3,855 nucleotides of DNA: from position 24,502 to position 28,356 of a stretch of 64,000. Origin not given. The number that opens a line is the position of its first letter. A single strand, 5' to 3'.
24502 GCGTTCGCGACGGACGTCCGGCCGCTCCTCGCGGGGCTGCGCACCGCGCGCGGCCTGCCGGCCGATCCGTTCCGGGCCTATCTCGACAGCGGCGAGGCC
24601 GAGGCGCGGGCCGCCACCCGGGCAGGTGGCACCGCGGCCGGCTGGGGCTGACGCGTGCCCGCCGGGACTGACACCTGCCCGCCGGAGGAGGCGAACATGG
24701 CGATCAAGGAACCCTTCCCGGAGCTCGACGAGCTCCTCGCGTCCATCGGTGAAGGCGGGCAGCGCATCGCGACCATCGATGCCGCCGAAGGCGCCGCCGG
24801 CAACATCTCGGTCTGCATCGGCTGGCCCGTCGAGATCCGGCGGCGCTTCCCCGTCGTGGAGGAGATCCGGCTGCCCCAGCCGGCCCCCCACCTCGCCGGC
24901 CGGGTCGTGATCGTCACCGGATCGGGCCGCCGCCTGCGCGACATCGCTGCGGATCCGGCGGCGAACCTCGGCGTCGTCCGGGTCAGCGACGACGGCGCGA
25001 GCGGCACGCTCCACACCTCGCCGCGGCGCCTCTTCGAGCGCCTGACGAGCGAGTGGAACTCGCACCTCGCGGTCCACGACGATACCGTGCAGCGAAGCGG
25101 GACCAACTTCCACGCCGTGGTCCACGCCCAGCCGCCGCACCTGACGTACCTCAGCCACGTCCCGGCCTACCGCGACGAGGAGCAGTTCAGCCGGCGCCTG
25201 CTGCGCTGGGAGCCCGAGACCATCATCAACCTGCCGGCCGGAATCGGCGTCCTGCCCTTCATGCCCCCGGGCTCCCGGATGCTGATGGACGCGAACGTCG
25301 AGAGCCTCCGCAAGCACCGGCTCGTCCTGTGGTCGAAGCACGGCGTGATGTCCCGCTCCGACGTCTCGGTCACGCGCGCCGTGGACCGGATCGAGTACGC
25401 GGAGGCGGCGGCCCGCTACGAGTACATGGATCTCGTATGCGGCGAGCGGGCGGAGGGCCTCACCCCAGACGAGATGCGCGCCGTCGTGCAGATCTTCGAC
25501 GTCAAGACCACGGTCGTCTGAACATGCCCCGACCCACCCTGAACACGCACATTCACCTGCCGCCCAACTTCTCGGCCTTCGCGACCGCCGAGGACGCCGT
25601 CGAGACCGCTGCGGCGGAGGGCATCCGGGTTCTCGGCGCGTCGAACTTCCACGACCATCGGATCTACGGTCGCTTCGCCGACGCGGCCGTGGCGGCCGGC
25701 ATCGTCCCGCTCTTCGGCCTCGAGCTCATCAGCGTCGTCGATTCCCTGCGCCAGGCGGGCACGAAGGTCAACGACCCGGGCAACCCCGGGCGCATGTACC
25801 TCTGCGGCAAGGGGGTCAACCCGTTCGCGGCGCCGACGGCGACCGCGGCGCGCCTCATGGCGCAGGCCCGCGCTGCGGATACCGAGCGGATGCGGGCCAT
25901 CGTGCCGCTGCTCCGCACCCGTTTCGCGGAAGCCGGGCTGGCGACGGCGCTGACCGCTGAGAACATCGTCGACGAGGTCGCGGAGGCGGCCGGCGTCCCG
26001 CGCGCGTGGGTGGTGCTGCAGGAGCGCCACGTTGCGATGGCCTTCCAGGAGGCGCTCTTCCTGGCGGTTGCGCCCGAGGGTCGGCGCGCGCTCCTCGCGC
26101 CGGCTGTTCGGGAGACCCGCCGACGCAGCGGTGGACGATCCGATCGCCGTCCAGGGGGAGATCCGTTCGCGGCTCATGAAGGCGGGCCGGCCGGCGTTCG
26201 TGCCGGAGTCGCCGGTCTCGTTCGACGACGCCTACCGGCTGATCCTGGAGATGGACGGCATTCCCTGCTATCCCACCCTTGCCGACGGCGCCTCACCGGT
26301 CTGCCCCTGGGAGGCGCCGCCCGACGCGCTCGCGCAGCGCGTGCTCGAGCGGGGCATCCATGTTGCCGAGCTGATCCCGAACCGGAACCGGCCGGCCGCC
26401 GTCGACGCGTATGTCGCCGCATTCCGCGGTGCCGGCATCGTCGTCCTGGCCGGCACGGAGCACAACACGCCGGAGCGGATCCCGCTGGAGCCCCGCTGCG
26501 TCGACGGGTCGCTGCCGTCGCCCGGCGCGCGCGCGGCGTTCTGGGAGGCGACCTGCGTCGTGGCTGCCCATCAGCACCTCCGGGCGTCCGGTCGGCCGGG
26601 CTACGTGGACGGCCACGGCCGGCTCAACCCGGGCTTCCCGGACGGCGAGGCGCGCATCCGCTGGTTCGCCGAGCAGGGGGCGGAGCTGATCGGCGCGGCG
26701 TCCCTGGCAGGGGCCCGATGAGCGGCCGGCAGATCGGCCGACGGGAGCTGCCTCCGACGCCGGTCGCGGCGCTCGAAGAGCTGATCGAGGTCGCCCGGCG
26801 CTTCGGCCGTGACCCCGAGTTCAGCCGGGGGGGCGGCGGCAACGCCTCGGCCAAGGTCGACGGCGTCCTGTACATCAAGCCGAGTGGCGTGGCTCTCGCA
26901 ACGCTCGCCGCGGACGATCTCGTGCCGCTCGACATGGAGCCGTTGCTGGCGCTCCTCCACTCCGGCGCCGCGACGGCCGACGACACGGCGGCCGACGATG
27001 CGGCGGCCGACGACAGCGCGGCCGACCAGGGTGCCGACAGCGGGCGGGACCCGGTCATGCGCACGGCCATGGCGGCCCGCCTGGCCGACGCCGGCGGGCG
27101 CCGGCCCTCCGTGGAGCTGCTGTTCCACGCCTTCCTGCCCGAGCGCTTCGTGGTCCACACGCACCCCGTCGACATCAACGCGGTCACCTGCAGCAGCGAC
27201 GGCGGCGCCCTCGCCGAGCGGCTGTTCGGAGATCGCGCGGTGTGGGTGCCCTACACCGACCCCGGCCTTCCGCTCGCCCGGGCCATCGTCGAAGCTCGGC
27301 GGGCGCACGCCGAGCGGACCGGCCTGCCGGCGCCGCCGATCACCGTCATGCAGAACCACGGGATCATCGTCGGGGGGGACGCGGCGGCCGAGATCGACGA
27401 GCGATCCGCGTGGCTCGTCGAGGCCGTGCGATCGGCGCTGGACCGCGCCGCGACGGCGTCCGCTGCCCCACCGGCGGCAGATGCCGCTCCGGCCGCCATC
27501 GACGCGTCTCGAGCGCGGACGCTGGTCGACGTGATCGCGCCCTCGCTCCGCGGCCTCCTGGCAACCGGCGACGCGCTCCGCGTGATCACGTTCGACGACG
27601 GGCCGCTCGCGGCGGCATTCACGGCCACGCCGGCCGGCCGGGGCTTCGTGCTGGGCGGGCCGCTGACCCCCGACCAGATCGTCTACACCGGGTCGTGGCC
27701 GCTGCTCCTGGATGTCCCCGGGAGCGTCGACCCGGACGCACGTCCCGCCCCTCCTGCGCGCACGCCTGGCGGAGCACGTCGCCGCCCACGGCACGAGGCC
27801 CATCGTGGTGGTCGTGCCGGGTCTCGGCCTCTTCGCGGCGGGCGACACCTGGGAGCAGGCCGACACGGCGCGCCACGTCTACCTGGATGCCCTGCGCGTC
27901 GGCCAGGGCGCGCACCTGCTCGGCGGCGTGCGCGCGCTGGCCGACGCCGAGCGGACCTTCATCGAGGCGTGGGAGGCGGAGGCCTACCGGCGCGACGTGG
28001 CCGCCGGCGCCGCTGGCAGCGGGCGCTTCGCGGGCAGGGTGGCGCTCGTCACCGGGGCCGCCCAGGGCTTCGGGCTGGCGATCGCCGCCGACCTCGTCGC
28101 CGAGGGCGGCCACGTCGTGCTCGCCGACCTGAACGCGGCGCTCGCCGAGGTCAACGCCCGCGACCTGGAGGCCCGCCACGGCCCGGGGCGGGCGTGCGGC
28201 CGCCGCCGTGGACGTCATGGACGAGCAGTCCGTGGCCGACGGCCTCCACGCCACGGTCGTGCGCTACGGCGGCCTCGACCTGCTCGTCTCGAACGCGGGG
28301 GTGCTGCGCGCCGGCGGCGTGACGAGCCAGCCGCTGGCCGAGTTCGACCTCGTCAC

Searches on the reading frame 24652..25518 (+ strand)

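Call 45: search_protein_families(library=pfam, max_evalue=0.0001, proteins=[window:24652-25518:+])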
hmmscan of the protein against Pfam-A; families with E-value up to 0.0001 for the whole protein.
window:24652-25518:+ (289 aa): 1 family
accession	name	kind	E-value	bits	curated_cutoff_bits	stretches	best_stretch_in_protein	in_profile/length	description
PF00596.27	Aldolase_II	-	2.7e-15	57.2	22.2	1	38-256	9-181/183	Class II Aldolase and Adducin N-terminal domain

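Call 69: search_protein_families(library=ncbifam, max_evalue=0.00001, proteins=[window:24652-25518:+])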
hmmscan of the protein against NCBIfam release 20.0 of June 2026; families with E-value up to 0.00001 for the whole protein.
window:24652-25518:+ (289 aa): 4 families
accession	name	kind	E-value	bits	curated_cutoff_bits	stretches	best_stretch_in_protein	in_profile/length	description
NF002963.0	PRK03634.1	equivalog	1.2e-48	165.5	170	1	43-286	24-267/274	rhamnulose-1-phosphate aldolase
TIGR02624.1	rhamnu_1P_ald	equivalog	1.8e-36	125.8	400.95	1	68-287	51-266/270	rhamnulose-1-phosphate aldolase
NF006208.0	PRK08333.1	equivalog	1.6e-07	31.2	267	1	131-259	69-182/189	aldolase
NF043034.1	OxoTetrPhDc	equivalog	3.5e-06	27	250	0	146-258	80-186/205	3-oxo-tetronate 4-phosphate decarboxylase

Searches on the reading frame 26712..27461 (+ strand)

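Call 45: search_protein_families(library=pfam, max_evalue=0.0001, proteins=[window:26712-27461:+])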
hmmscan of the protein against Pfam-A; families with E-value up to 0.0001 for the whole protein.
window:26712-27461:+ (250 aa): 1 family
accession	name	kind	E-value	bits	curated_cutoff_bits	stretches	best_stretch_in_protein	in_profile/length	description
PF00596.27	Aldolase_II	-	3e-21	76.6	22.2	1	22-240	1-180/183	Class II Aldolase and Adducin N-terminal domain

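Call 69: search_protein_families(library=ncbifam, max_evalue=0.00001, proteins=[window:26712-27461:+])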
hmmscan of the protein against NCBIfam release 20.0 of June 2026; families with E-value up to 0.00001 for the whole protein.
window:26712-27461:+ (250 aa): 11 families
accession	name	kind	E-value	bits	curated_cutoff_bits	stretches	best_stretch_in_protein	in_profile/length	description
NF006190.0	PRK08324.1-4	equivalog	1.8e-29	102.4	1014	1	19-238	16-214/689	bifunctional aldolase/short-chain dehydrogenase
TIGR02632.1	RhaD_aldol-ADH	equivalog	4.1e-28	98.2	567.75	1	22-239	2-201/676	bifunctional rhamnulose-1-phosphate aldolase/short-chain dehydrogenase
NF006193.0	PRK08324.2-1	subfamily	9.9e-26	90.1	1213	1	20-246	26-249/705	bifunctional aldolase/short-chain dehydrogenase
NF006196.0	PRK08324.2-4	equivalog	1.5e-25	89.7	831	1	113-245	94-222/657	bifunctional aldolase/short-chain dehydrogenase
NF006194.0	PRK08324.2-2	equivalog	5.7e-25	88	686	1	20-232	23-214/703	bifunctional aldolase/short-chain dehydrogenase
NF006195.0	PRK08324.2-3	equivalog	1.4e-24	86.3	931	1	106-236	95-218/678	bifunctional aldolase/short-chain dehydrogenase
NF006192.0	PRK08324.1-6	equivalog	5.7e-22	77.9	639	1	28-243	33-227/685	bifunctional aldolase/short-chain dehydrogenase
NF006188.0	PRK08324.1-1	equivalog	2.2e-21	75.8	1152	1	20-246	6-214/679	bifunctional aldolase/short-chain dehydrogenase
NF006189.0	PRK08324.1-3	equivalog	3.6e-17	62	634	1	30-244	34-230/701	bifunctional rhamnulose-1-phosphate aldolase/short-chain dehydrogenase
NF006197.0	PRK08324.2-5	equivalog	2.2e-16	59.4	627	1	25-234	21-211/583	bifunctional aldolase/short-chain dehydrogenase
NF006191.0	PRK08324.1-5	equivalog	5.7e-10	38.2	1240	1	125-229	120-218/706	bifunctional aldolase/short-chain dehydrogenase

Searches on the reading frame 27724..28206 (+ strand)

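Call 69: search_protein_families(library=ncbifam, max_evalue=0.00001, proteins=[window:27724-28206:+])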
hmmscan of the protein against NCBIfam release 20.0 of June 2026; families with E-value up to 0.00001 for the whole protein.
window:27724-28206:+ (161 aa): 53 families (the best 25 are shown)
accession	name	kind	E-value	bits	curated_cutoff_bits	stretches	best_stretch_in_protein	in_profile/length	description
NF006190.0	PRK08324.1-4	equivalog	1.9e-26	92.4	1014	1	20-159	346-482/689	bifunctional aldolase/short-chain dehydrogenase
TIGR02632.1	RhaD_aldol-ADH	equivalog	5.5e-26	91.1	567.75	1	20-157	333-467/676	bifunctional rhamnulose-1-phosphate aldolase/short-chain dehydrogenase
NF006188.0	PRK08324.1-1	equivalog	6.3e-22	77.6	1152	1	16-149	335-465/679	bifunctional aldolase/short-chain dehydrogenase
NF006195.0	PRK08324.2-3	equivalog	2.4e-19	69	931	1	14-153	339-474/678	bifunctional aldolase/short-chain dehydrogenase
NF006189.0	PRK08324.1-3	equivalog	3.7e-18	65.2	634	1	19-157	356-491/701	bifunctional rhamnulose-1-phosphate aldolase/short-chain dehydrogenase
NF006196.0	PRK08324.2-4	equivalog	1.1e-16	60.4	831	1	25-145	333-450/657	bifunctional aldolase/short-chain dehydrogenase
NF006191.0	PRK08324.1-5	equivalog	1.2e-15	57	1240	1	20-147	363-487/706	bifunctional aldolase/short-chain dehydrogenase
NF006192.0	PRK08324.1-6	equivalog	1.2e-14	53.7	639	1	13-148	349-480/685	bifunctional aldolase/short-chain dehydrogenase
NF006193.0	PRK08324.2-1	subfamily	2.5e-14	52.4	1213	1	24-147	380-499/705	bifunctional aldolase/short-chain dehydrogenase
NF006194.0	PRK08324.2-2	equivalog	8.3e-14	51.1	686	1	24-156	363-491/703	bifunctional aldolase/short-chain dehydrogenase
NF005559.1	PRK07231.1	subfamily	6.4e-11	42.2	215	1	101-149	1-49/249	glucose 1-dehydrogenase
NF047923.1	pyridox_DH_SDR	equivalog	1.6e-10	41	325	1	103-149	2-48/243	pyridoxal 4-dehydrogenase, SDR-type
NF005853.0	PRK07774.1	equivalog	1.9e-10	40.5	303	1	101-153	3-55/250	SDR family oxidoreductase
NF005473.0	PRK07069.1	equivalog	3.8e-10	39.8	339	1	99-157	5-64/262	SDR family oxidoreductase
NF004198.0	PRK05653.1-3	equivalog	4.3e-10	39.5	296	1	102-152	5-55/248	3-oxoacyl-ACP reductase FabG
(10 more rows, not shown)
